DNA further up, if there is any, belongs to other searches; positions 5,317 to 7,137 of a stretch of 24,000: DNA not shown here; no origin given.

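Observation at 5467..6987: Two diverged paralogs of a Tes/GDGT-MAS-like radical-SAM enzyme in one bacterial operon (5467-6987 and 11941-13431)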

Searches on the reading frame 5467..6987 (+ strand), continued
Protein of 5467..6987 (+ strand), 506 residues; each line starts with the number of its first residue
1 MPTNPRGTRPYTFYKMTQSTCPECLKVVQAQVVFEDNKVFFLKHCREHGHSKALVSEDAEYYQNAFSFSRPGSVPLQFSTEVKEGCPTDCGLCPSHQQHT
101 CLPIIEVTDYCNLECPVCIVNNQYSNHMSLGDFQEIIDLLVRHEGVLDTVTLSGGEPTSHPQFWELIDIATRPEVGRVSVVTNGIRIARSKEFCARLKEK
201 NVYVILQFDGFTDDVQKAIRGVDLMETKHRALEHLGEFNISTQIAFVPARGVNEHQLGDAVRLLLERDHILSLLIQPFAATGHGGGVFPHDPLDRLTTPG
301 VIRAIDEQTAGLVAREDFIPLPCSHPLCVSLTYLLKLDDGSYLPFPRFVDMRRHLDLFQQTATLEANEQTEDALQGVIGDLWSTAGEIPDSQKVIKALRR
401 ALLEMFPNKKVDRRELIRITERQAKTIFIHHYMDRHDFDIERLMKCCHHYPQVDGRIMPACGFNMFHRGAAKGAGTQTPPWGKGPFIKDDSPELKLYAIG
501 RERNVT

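Call 42: search_protein_families(library=ncbifam, proteins=[L028:10001-11353:+, L018:10001-11347:+, L030:10001-11383:+, L035:10001-11323:+, L080:10001-11350:+, L003:10001-11710:+], max_evalue=1e-30)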
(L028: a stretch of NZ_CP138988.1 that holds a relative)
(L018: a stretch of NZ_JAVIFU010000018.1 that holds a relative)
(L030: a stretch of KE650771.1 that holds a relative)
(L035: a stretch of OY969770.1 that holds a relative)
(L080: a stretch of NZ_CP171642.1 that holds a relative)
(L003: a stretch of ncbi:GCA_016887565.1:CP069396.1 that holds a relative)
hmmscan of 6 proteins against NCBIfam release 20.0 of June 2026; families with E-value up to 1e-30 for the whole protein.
L028:10001-11353:+ (451 aa): 3 families
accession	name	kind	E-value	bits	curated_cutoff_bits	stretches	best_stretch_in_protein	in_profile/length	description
NF045646.2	rSAM_Se_TrsS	equivalog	4.2e-99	332.1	490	1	9-447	3-435/441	radical SAM (seleno)protein TrsS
NF045702.1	rSAM_GDGT_ether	equivalog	1.8e-87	294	450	1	9-317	2-312/486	tetraether lipid synthase Tes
NF045703.1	rSAM_Tes_intein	exception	4.1e-42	144.1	1700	0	122-316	624-816/1040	tetraether lipid synthase Tes, intein-containing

L018:10001-11347:+ (449 aa): 3 families
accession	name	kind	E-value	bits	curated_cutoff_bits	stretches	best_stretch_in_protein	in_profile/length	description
NF045646.2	rSAM_Se_TrsS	equivalog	1.5e-100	336.9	490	1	10-445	3-431/441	radical SAM (seleno)protein TrsS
NF045702.1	rSAM_GDGT_ether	equivalog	8.2e-88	295.1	450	1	10-318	2-312/486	tetraether lipid synthase Tes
NF045703.1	rSAM_Tes_intein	exception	2.8e-42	144.6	1700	0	124-317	625-816/1040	tetraether lipid synthase Tes, intein-containing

L030:10001-11383:+ (461 aa): 3 families
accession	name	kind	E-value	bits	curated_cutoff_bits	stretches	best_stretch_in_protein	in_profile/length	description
NF045646.2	rSAM_Se_TrsS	equivalog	5e-93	312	490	1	10-459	3-437/441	radical SAM (seleno)protein TrsS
NF045702.1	rSAM_GDGT_ether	equivalog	2.7e-83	280.3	450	1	10-324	2-310/486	tetraether lipid synthase Tes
NF045703.1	rSAM_Tes_intein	exception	3.3e-41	141.1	1700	0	126-325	619-816/1040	tetraether lipid synthase Tes, intein-containing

L035:10001-11323:+ (441 aa): 3 families
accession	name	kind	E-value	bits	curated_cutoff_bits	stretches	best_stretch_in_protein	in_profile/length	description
NF045646.2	rSAM_Se_TrsS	equivalog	1.1e-100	337.3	490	1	7-441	3-430/441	radical SAM (seleno)protein TrsS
NF045702.1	rSAM_GDGT_ether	equivalog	4.4e-98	329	450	1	7-314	2-314/486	tetraether lipid synthase Tes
NF045703.1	rSAM_Tes_intein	exception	4.2e-54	183.7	1700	0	112-312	618-817/1040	tetraether lipid synthase Tes, intein-containing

L080:10001-11350:+ (450 aa): 3 families
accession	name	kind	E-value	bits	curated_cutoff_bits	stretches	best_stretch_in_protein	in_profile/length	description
NF045646.2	rSAM_Se_TrsS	equivalog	3.7e-98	328.9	490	1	17-450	3-430/441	radical SAM (seleno)protein TrsS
NF045702.1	rSAM_GDGT_ether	equivalog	3.2e-86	289.9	450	1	17-334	2-322/486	tetraether lipid synthase Tes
NF045703.1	rSAM_Tes_intein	exception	2.1e-43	148.4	1700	0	131-324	624-817/1040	tetraether lipid synthase Tes, intein-containing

L003:10001-11710:+ (569 aa): 3 families
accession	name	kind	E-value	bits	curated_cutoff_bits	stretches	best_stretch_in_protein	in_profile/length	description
NF045646.2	rSAM_Se_TrsS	equivalog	1.7e-87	293.8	490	1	91-541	2-432/441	radical SAM (seleno)protein TrsS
NF045702.1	rSAM_GDGT_ether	equivalog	4e-81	273.1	450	1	92-544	2-476/486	tetraether lipid synthase Tes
NF045703.1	rSAM_Tes_intein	exception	1e-39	136.2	1700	0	219-540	640-979/1040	tetraether lipid synthase Tes, intein-containing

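Call 47: find_encoding_contigs(protein=P0040, flank=10000, max_places=1)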
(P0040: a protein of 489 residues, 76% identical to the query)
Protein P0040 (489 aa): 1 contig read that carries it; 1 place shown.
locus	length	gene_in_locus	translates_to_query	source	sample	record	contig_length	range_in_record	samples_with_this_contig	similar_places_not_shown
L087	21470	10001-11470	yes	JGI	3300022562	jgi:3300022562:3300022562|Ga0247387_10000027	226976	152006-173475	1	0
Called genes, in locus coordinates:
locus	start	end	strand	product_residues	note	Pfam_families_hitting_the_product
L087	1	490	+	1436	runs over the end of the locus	-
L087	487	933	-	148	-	PF01047:MarR, PF12802:MarR_2, PF13463:HTH_27, PF13730:HTH_36 (faint), PF01325:Fe_dep_repress (weak)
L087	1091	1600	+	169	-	PF10604:Polyketide_cyc2 (weak)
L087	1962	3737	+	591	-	PF00089:Trypsin, PF15780:ASH (weak), PF22073:Cep192_D4 (weak)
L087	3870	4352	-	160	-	PF07883:Cupin_2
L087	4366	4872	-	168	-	PF13302:Acetyltransf_3 (weak), PF13420:Acetyltransf_4, PF00583:Acetyltransf_1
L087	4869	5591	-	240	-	PF00106:adh_short, PF01370:Epimerase, PF08659:KR, PF16363:GDP_Man_Dehyd (faint), PF13561:adh_short_C2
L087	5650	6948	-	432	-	PF00202:Aminotran_3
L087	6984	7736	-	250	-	PF23441:SDR (weak), PF00106:adh_short, PF08659:KR, PF13561:adh_short_C2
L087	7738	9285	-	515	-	PF23545:Zn_ribbon_HMPTM, PF04055:Radical_SAM, PF13353:Fer4_12 (weak)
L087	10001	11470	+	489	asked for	PF23545:Zn_ribbon_HMPTM, PF04055:Radical_SAM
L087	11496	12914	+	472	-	PF00202:Aminotran_3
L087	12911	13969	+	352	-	PF04055:Radical_SAM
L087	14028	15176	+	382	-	PF00743:FMO-like (faint), PF07992:Pyr_redox_2, PF13434:Lys_Orn_oxgnase (faint), PF13738:Pyr_redox_3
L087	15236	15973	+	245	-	PF00106:adh_short, PF08659:KR, PF13561:adh_short_C2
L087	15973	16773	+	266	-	PF00106:adh_short, PF08659:KR, PF13561:adh_short_C2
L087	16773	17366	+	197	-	-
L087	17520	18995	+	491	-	PF23545:Zn_ribbon_HMPTM, PF04055:Radical_SAM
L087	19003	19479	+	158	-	PF07977:FabA, PF22818:ApeI-like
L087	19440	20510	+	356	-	PF00109:ketoacyl-synt (weak)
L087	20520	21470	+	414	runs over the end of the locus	PF00109:ketoacyl-synt, PF02801:Ketoacyl-synt_C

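Call 48: find_encoding_contigs(protein=P0059, flank=10000, max_places=1)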
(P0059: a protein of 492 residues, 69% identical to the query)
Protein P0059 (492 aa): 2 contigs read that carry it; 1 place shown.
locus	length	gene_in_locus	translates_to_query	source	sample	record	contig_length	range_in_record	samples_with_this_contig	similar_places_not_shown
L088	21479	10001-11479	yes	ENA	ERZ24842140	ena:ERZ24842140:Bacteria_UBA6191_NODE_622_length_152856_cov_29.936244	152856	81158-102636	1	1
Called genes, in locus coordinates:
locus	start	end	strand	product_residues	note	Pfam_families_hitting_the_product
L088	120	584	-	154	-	-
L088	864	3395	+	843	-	PF04023:FeoA, PF01926:MMR_HSR1, PF02421:FeoB_N, PF07670:Gate, PF07664:FeoB_C, PF07670:Gate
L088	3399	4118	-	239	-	PF00106:adh_short, PF08659:KR, PF13460:NAD_binding_10 (weak), PF13561:adh_short_C2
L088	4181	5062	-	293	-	PF00583:Acetyltransf_1, PF13673:Acetyltransf_10, PF13508:Acetyltransf_7 (weak), PF08445:FR47 (weak)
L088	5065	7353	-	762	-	PF02771:Acyl-CoA_dh_N, PF02770:Acyl-CoA_dh_M, PF00441:Acyl-CoA_dh_1, PF09317:ACDH_C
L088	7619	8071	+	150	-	PF01844:HNH, PF13395:HNH_4 (weak), PF14279:HNH_5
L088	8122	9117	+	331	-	-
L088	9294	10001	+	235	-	PF00106:adh_short, PF13561:adh_short_C2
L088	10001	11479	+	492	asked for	PF23545:Zn_ribbon_HMPTM, PF04055:Radical_SAM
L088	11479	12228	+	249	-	PF00106:adh_short, PF08659:KR, PF13561:adh_short_C2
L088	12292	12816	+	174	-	-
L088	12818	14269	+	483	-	PF23545:Zn_ribbon_HMPTM, PF04055:Radical_SAM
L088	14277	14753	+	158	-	PF07977:FabA, PF22818:ApeI-like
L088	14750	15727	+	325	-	PF00109:ketoacyl-synt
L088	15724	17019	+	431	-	PF00109:ketoacyl-synt, PF02801:Ketoacyl-synt_C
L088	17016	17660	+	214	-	PF14512:TM1586_NiRdase (faint), PF00881:Nitroreductase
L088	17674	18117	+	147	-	-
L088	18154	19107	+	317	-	-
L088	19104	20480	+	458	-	PF00202:Aminotran_3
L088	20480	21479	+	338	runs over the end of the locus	PF04055:Radical_SAM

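Call 49: find_encoding_contigs(protein=P0055, flank=10000, max_places=1)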
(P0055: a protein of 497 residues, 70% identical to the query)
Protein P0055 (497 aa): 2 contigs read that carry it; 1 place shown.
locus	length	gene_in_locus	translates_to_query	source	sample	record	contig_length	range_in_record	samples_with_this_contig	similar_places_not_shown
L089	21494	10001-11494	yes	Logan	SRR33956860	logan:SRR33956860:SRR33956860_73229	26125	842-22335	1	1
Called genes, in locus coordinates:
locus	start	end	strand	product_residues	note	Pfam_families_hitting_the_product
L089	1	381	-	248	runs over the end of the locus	-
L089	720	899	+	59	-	-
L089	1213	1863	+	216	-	PF21565:Tsi1 (faint)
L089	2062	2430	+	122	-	PF04237:YjbR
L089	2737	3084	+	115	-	PF25212:HVO_A0114 (weak), PF12840:HTH_20 (weak), PF13412:HTH_24 (weak), PF01022:HTH_5, PF01047:MarR (weak)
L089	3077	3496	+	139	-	PF08327:AHSA1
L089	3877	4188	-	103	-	-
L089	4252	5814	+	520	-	PF23545:Zn_ribbon_HMPTM, PF04055:Radical_SAM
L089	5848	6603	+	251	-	PF23441:SDR, PF00106:adh_short, PF08659:KR, PF13561:adh_short_C2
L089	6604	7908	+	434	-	PF00202:Aminotran_3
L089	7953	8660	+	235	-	PF00106:adh_short, PF01370:Epimerase (weak), PF13561:adh_short_C2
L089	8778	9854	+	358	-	PF03706:LPG_synthase_TM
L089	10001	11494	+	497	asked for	PF23545:Zn_ribbon_HMPTM, PF04055:Radical_SAM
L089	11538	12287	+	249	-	PF23441:SDR (faint), PF00106:adh_short, PF08659:KR, PF13561:adh_short_C2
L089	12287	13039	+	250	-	PF00106:adh_short, PF01370:Epimerase (faint), PF13561:adh_short_C2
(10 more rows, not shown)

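Call 64: search_protein_families(library=pfam, proteins=[L040:9180-9914:+, L087:16773-17366:+, L088:12292-12816:+], max_evalue=1)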
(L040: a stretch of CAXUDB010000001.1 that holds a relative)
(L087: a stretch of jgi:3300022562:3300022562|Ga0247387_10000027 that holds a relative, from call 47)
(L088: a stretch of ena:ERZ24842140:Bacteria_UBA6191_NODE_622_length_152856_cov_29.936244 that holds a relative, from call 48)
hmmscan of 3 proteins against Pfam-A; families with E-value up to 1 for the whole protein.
L040:9180-9914:+ (244 aa): 2 families
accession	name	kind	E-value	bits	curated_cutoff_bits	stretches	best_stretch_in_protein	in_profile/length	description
PF01790.23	LGT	-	9.5e-18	64.8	24.9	1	58-202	85-232/240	Prolipoprotein diacylglyceryl transferase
PF13303.11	PTS_EIIC_2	-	0.11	12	28.9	1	53-104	87-137/327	Phosphotransferase system, EIIC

L087:16773-17366:+ (197 aa): 0 families

L088:12292-12816:+ (174 aa): 0 families

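Call 66: predict_structure(alignment_id=A2)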
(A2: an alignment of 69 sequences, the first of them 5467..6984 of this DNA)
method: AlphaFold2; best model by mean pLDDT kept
length: 506 residues; sequences in the alignment: 69
mean_pLDDT: 90.6   pTM: 0.91
mean pLDDT of the five models: 90.6, 90.5, 90.2, 88.1, 88.0
residues with pLDDT >= 90: 361; 70-90: 121; 50-70: 10; < 50: 14
segments of 3 or more residues with pLDDT < 50: 494-506
pLDDT, mean of each block of 10 residues (from residue 1): 72 96 94 98 98 98 94 81 79 75 91 86 84 96 92 95 98 96 98 98 97 96 97 99 98 98 98 97 89 97 98 97 93 96 95 87 89 95 86 96 95 92 96 95 89 89 87 82 75 46 38
secondary structure, 60 per line:
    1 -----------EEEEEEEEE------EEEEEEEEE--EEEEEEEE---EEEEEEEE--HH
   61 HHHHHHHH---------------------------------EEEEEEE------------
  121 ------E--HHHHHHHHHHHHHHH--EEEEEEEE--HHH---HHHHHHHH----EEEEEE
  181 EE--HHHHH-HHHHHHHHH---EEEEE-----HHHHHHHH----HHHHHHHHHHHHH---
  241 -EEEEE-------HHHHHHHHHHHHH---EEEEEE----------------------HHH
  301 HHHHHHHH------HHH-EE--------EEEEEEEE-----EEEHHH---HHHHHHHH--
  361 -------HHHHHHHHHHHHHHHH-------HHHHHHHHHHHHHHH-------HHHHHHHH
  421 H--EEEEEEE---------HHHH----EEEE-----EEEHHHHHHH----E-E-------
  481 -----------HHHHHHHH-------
elements in order: E12-20 E27-35 E38-45 E49-56 H59-68 E102-108 H130-144 E147-154 H163-170 E175-182 H185-189 H191-199 E203-207 H213-220 H225-237 E242-246 H254-266 E270-275 H298-308 E329-336 E342-344 H351-358 H368-383 H391-405 H413-421 E424-430 H440-443 E448-451 E457-459 H460-466 H492-499

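Call 69: fold_search(model_id=the predicted structure, library=pdb)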
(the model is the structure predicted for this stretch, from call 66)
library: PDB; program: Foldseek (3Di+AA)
matches with E <= 10: 1442; with E <= 0.001: 133
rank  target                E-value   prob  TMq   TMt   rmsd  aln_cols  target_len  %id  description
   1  7tom                  2.1e-41  1.00  0.77  0.78   3.9       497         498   29  X-ray crystal structure of glycerol dibiphytanyl glycerol tetraether - macrocyclic archaeol synthase (GDGT-MAS) from Met (released 2022-08-31)
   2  7tol                  5.6e-41  1.00  0.76  0.78   4.2       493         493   29  X-ray crystal structure of glycerol dibiphytanyl glycerol tetraether - macrocyclic archaeol synthase (GDGT-MAS) from Met (released 2022-08-31)
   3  6efn                  1.5e-10  1.00  0.36  0.46   3.5       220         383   20  Structure of a RiPP maturase, SkfB (released 2018-10-24)
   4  6q2p_B                6.6e-10  1.00  0.34  0.56  11.3       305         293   15  Crystal structure of mouse viperin bound to cytidine triphosphate and S-adenosylhomocysteine (released 2020-01-22)
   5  5v1t_A                8.8e-10  1.00  0.35  0.41  13.4       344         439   13  Crystal structure of Streptococcus suis SuiB bound to precursor peptide SuiA (released 2017-08-30)
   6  6q2q_B                1.2e-09  1.00  0.35  0.57  11.1       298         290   16  Crystal structure of mouse viperin bound to uridine triphosphate and S-adenosylhomocysteine (released 2020-01-22)
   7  7n7h                  1.5e-09  1.00  0.35  0.58  11.4       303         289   15  X-ray crystal structure of Viperin-like enzyme from Nematostella vectensis (released 2021-07-07)
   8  6q2p_A                1.7e-09  1.00  0.35  0.58  11.5       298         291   15  Crystal structure of mouse viperin bound to cytidine triphosphate and S-adenosylhomocysteine (released 2020-01-22)
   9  6q2q_A                1.8e-09  1.00  0.34  0.56  11.1       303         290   14  Crystal structure of mouse viperin bound to uridine triphosphate and S-adenosylhomocysteine (released 2020-01-22)
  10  2fb2_B                4.8e-09  1.00  0.35  0.53   3.9       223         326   15  Structure of the MoaA Arg17/266/268/Ala triple mutant (released 2006-05-09)
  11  5v1q_B                4.8e-09  1.00  0.35  0.40   3.7       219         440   16  Crystal structure of Streptococcus suis SuiB (released 2017-08-30)
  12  5v1s_A                5.7e-09  1.00  0.33  0.39   4.6       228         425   16  Crystal structure of Streptococcus suis SuiB bound to S-adenosylmethionine (released 2017-08-30)
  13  9dfw_B                6.4e-09  1.00  0.34  0.56   4.5       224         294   17  X-ray crystal structure of an engineered Viperin-like enzyme from T. virens with bound CTP and SAM (released 2025-02-12)
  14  7n7i_A                6.8e-09  1.00  0.35  0.60   4.4       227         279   17  X-ray crystal structure of Viperin-like enzyme from Trichoderma virens (released 2021-06-30)
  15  7vob                  7.2e-09  1.00  0.33  0.49   3.7       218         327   19  The crystal structure of a Radical SAM Enzyme BlsE involved in the Biosynthesis of Blasticidin S (released 2022-05-04)
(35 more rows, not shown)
